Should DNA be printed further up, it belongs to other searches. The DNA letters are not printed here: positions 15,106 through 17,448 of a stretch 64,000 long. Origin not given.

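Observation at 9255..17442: Candidate phosphate-starvation system for organophosphorus uptake and hydrolysis: Pho-box ABC5 operon, DUF1127 and a PMH-like hydrolase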

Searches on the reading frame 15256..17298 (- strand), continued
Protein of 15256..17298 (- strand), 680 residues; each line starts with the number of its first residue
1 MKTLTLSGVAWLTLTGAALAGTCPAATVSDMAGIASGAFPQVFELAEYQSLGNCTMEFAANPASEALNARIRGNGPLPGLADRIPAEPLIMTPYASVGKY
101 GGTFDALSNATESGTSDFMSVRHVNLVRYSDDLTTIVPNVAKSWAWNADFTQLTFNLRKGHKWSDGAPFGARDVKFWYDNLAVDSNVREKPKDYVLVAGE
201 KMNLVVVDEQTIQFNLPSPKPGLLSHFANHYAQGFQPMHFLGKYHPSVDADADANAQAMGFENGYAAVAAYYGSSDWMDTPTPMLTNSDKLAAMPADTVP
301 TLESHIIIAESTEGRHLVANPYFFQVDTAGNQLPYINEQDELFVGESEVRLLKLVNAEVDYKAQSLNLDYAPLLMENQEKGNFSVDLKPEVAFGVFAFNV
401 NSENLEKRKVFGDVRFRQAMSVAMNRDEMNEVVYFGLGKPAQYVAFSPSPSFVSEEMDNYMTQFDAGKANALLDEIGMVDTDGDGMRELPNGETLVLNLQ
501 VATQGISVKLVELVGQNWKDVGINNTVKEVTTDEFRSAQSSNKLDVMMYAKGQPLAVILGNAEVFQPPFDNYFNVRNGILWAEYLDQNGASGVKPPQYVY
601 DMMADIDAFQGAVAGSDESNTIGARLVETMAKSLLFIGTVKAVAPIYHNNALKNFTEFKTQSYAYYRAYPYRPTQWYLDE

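Call 19: search_protein_families(library=ncbifam, proteins=[L038:7038-8489:+, L039:8513-9640:+, L038:4771-5589:-, L048:19674-21353:+, L048:18880-19674:+, L072:7851-9323:-, L066:1086-2468:+, L076:8314-9465:-, L010:7860-8627:+, L080:6881-7720:-], max_evalue=1e-10)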
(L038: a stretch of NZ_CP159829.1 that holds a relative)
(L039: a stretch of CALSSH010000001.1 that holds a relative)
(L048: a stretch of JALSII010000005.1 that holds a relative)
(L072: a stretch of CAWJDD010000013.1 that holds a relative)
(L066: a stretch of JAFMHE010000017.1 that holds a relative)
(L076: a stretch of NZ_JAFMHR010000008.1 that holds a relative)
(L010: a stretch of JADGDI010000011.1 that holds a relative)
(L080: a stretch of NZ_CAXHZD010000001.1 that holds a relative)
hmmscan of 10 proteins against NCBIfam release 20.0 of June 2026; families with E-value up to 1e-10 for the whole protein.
L038:7038-8489:+ (483 aa): 40 families (the best 25 are shown)
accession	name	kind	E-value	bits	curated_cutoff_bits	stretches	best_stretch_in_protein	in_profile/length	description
TIGR03250.1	PhnAcAld_DH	equivalog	5.5e-240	796.9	635.65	1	11-483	1-472/472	phosphonoacetaldehyde dehydrogenase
NF040648.1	lactal_redase_Meth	equivalog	1.6e-130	436.3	650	1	18-478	3-459/463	lactaldehyde dehydrogenase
NF047626.1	SulfactDhSafD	equivalog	9.6e-109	364.4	700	1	31-479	3-452/454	sulfoacetaldehyde dehydrogenase SafD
TIGR01804.1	BADH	equivalog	4.1e-92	309.1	668.6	1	18-477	2-467/467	betaine-aldehyde dehydrogenase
NF006916.0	PRK09407.1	equivalog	1.1e-91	308.1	521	1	7-478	12-489/526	succinic semialdehyde dehydrogenase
TIGR01780.1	SSADH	subfamily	2.5e-89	300.2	646.35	1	34-477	2-448/448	succinate-semialdehyde dehydrogenase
NF042993.1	AlphKGSA_gudD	equivalog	4e-88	296.3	770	1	18-479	8-478/481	alpha-ketoglutaric semialdehyde dehydrogenase GucD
NF009725.0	PRK13252.1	equivalog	1.6e-87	294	593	1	17-478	10-476/488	betaine-aldehyde dehydrogenase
NF052305.1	DioxValDhHalo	equivalog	5.4e-87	292.7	750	1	18-478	9-478/483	2,5-dioxovalerate dehydrogenase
NF010000.0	PRK13473.1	subfamily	4.4e-85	286.1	615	1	16-477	5-468/475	aminobutyraldehyde dehydrogenase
TIGR02299.1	HpaE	equivalog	5e-85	285.9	638.35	1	18-481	5-476/488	5-carboxymethyl-2-hydroxymuconate semialdehyde dehydrogenase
NF040869.1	G3PDH_Arch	equivalog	6.2e-83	279.2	780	1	18-478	24-488/502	NADP-dependent glyceraldehyde-3-phosphate dehydrogenase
NF045735.1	PaDhStyDPseudo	equivalog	3.7e-82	276.5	850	1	15-479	4-479/483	phenylacetaldehyde dehydrogenase StyD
NF008415.0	PRK11241.1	equivalog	4.4e-79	266.4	828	1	18-478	15-477/482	NADP-dependent succinate-semialdehyde dehydrogenase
TIGR01237.1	D1pyr5carbox2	equivalog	5.3e-78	263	659.65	1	14-479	33-507/511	L-glutamate gamma-semialdehyde dehydrogenase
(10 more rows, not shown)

L039:8513-9640:+ (375 aa): 6 families
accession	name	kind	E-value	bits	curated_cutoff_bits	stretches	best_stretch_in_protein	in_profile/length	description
TIGR02326.1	transamin_PhnW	equivalog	2.5e-175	582.9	400.8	1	11-372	1-362/363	2-aminoethylphosphonate--pyruvate transaminase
NF010006.0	PRK13479.1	equivalog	3.2e-170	566.2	296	1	11-373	3-364/369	2-aminoethylphosphonate--pyruvate transaminase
TIGR03301.1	PhnW-AepZ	equivalog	1.3e-151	505.1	360.8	1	15-368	1-353/355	2-aminoethylphosphonate aminotransferase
NF046070.1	PyrdoxPyrvTramin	equivalog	2.4e-35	122.1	600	1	10-353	2-346/369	pyridoxamine--pyruvate transaminase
NF045640.1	AspGlyoxATaseBhcA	equivalog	1.1e-18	67.4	650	1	17-353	8-347/395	L-aspartate--glyoxylate aminotransferase BhcA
TIGR01977.1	am_tr_V_EF2568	hypoth_equivalog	9.6e-13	47.9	377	1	44-291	43-287/376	cysteine desulfurase family protein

L038:4771-5589:- (272 aa): 33 families (the best 25 are shown)
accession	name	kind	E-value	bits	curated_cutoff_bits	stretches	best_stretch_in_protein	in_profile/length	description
TIGR03339.1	phn_lysR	subfamily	2.2e-83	279.8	341.1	1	2-268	11-277/279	aminoethylphosphonate catabolism associated LysR family transcriptional regulator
NF040786.1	LysR_Sec_metab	equivalog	3.7e-43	147.6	250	1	2-269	15-293/298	selenium metabolism-associated LysR family transcriptional regulator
NF040889.1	trans_reg_YeiE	equivalog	8.8e-37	126.9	480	1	3-224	18-237/288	DNA-binding transcriptional regulator YeiE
NF008095.0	PRK10837.1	subfamily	6.2e-35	120.8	281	1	2-268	17-284/290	LysR family transcriptional regulator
NF008416.0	PRK11242.1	equivalog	3e-33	115.4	277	1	2-245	15-262/300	transcriptional regulator CynR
NF045990.1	TransRegCbbRRhodb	equivalog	1.2e-30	106.6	450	1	2-228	20-251/304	LysR family regulator CbbR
NF047520.1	trans_act_CidR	equivalog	1.1e-29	103.5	415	1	2-268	15-286/292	cidABC operon transcriptional activator CidR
NF045775.1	acetoin_reg_AlsR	exception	2.5e-29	102.7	430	1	5-269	18-287/290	acetoin biosynthesis transcriptional regulator AlsR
NF009327.0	PRK12684.1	subfamily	1.9e-27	96.3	402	1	5-271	19-292/313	CysB family HTH-type transcriptional regulator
NF008722.0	PRK11716.1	equivalog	4.6e-25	88.2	246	1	4-269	17-289/293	HTH-type transcriptional activator IlvY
NF053705.1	TransRegGltCGpos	equivalog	6.1e-24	84.8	350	1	5-268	18-287/300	glutamate biosynthesis transcriptional regulator GltC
NF008361.0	PRK11151.1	equivalog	3.1e-23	82.5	329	1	5-226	18-242/305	DNA-binding transcriptional regulator OxyR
NF009324.0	PRK12679.1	equivalog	3.4e-23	82.2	491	1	5-226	19-245/316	HTH-type transcriptional regulator Cbl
NF009326.0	PRK12681.1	equivalog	9.8e-23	81.1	436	1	6-226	20-245/324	HTH-type transcriptional regulator CysB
TIGR02424.1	TF_pcaQ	equivalog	9e-21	74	303.8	1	2-198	17-218/300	pca operon transcription factor PcaQ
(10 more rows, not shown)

L048:19674-21353:+ (559 aa): 3 families
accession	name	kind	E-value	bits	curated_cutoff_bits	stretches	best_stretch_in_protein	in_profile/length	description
TIGR01013.1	2a58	subfamily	3.4e-49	168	306.15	1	88-528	19-456/456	sodium-dependent inorganic phosphate transporter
TIGR00704.1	NaPi_cotrn_rel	hypoth_equivalog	8.1e-48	163.6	210.1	1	5-310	2-307/308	Na/Pi-cotransporter II-related protein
NF037997.1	Na_Pi_symport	subfamily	5e-31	108.3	50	1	15-302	6-292/294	Na/Pi symporter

L048:18880-19674:+ (264 aa): 6 families
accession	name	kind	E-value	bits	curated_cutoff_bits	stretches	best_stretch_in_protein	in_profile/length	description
TIGR02067.1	his_9_HisN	equivalog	1.5e-69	234.3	275.15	1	17-260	6-251/252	histidinol-phosphatase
TIGR01331.1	bisphos_cysQ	equivalog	1.9e-30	106.3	228.8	1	17-243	6-239/250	3'(2'),5'-bisphosphate nucleotidase CysQ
NF009321.0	PRK12676.1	equivalog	1.9e-23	82.9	264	1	35-255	33-257/264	bifunctional fructose-bisphosphatase/inositol-phosphate phosphatase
NF008027.1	PRK10757.1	equivalog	5.1e-21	74.8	332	1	21-253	13-250/267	inositol-1-monophosphatase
TIGR01330.1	bisphos_HAL2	equivalog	2.3e-14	53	267.05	0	78-128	129-178/359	3'(2'),5'-bisphosphate nucleotidase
NF008182.0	PRK10931.1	equivalog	6.2e-14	51.7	379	1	33-236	24-228/246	3'(2'),5'-bisphosphate nucleotidase CysQ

L072:7851-9323:- (490 aa): 1 family
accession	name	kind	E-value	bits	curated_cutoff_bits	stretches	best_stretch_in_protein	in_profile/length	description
NF041767.1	micro_ase_MlrC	exception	1.9e-53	181.7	999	1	4-464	30-483/511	microcystinase MlrC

L066:1086-2468:+ (460 aa): 4 families
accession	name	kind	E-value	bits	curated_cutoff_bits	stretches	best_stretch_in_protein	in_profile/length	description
TIGR03105.1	gln_synth_III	equivalog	1.5e-69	234.6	469.6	1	75-455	46-432/435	type III glutamate--ammonia ligase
TIGR00653.1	GlnA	equivalog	1.6e-69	234.8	429.15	1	18-456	5-460/462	type I glutamate--ammonia ligase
NF045547.1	GGputSyn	equivalog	1.2e-59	202.2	650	1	14-452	3-438/438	gamma-glutamylputrescine synthetase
NF007006.0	PRK09469.1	equivalog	2.7e-36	125.1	845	1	203-448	204-458/469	glutamate--ammonia ligase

L076:8314-9465:- (383 aa): 7 families
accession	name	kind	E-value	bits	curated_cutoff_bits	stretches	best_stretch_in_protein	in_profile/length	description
TIGR02352.1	thiamin_ThiO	equivalog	3.4e-18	65.9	250.8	1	6-206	2-212/351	glycine oxidase ThiO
NF033460.1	glycerol3P_ox_II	equivalog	7.2e-16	58.3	460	1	109-342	116-355/361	type 2 glycerol-3-phosphate oxidase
NF008425.0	PRK11259.1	equivalog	1e-12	47.7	257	1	2-206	4-210/377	N-methyl-L-tryptophan oxidase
NF008726.1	PRK11728.1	equivalog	5e-12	45.4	299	1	3-219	1-221/389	L-2-hydroxyglutarate oxidase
TIGR01373.1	soxB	subfamily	3.2e-11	42.7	529.45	1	3-357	31-393/407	sarcosine oxidase subunit beta family protein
TIGR01377.1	soxA_mon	subfamily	6.2e-11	41.7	479.65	0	152-352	151-363/381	amino oxidase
NF009906.0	PRK13369.1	equivalog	6.6e-11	41.4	352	0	136-216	145-231/502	glycerol-3-phosphate dehydrogenase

L010:7860-8627:+ (255 aa): 10 families
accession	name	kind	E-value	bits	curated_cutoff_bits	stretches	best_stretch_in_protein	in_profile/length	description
NF041397.1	TranRegGlpR_Halo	equivalog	5.3e-48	163.9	300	1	2-249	2-248/253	HTH-type transcriptional regulator GlpR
NF040755.1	AgaR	equivalog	5.7e-43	146.9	260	1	4-252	5-255/256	transcriptional repressor AgaR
NF007753.1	PRK10434.1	equivalog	9.4e-41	140.1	350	1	3-252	3-252/253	glucitol operon DNA-binding transcriptional repressor SrlR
NF007316.0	PRK09802.1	equivalog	1.3e-39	136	351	1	5-253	17-267/269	DeoR family transcriptional regulator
NF010034.0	PRK13509.1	equivalog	1.1e-37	129.7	244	1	1-249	1-247/251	HTH-type transcriptional regulator UlaR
NF008154.0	PRK10906.1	equivalog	5.3e-36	124.2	331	1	3-239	3-238/252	DeoR/GlpR family transcriptional regulator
NF040890.1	trans_reg_YgbI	equivalog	2.8e-35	122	400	1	2-250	2-249/253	DNA-binding transcriptional repressor YgbI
NF007720.0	PRK10411.1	equivalog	1.4e-29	103.1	259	1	4-233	3-233/243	L-fucose operon activator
NF040887.2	trans_reg_YciT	exception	1.5e-27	96.8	450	1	5-248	3-241/246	DNA-binding transcriptional regulator YciT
NF007961.0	PRK10681.1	equivalog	1.6e-26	93.2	244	1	5-248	7-248/252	DNA-binding transcriptional repressor DeoR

L080:6881-7720:- (279 aa): 1 family
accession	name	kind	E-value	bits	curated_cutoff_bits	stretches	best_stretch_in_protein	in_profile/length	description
TIGR03340.1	phn_DUF6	hypoth_equivalog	9e-39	133.8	288.15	1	7-275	4-281/281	phosphonate utilization associated putative membrane protein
